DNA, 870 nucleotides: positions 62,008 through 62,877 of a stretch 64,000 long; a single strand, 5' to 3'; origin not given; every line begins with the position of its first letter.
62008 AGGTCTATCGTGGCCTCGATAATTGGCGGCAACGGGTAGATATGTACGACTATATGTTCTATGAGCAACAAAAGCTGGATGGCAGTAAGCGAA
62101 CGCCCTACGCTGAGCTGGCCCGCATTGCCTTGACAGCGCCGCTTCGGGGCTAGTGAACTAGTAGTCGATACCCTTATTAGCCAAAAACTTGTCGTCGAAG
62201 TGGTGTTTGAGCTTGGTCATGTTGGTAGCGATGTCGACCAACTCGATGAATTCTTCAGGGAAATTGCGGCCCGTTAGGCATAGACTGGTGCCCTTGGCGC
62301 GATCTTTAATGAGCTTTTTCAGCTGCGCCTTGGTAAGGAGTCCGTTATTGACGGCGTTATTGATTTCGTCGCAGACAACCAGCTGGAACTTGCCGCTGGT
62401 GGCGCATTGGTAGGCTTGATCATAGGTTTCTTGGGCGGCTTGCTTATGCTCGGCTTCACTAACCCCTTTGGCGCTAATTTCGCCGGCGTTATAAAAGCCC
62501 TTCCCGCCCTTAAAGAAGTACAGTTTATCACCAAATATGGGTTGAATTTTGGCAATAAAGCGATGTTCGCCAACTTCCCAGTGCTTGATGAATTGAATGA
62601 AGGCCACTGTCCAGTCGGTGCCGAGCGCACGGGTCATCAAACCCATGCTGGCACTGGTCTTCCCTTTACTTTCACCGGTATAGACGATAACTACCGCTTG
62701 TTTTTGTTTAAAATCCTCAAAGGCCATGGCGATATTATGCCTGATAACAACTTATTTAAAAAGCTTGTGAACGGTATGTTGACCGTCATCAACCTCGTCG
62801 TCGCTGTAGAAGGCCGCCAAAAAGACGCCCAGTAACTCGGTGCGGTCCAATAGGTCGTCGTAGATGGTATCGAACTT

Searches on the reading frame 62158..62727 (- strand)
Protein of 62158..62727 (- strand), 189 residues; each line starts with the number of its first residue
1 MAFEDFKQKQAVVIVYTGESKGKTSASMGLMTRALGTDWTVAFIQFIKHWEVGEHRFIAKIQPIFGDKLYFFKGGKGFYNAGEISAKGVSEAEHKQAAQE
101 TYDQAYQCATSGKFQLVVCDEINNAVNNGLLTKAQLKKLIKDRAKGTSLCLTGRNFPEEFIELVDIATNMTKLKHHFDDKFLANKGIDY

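Call 60: search_protein_families(library=pfam, proteins=[window:62158-62727:-], max_evalue=0.001)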
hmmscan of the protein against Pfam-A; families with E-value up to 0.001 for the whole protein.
window:62158-62727:- (189 aa): 1 family
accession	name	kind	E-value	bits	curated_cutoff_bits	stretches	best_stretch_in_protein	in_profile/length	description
PF02572.21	CobA_CobO_BtuR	-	5.5e-48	163.9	25.7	1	10-189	2-172/172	ATP:corrinoid adenosyltransferase BtuR/CobO/CobP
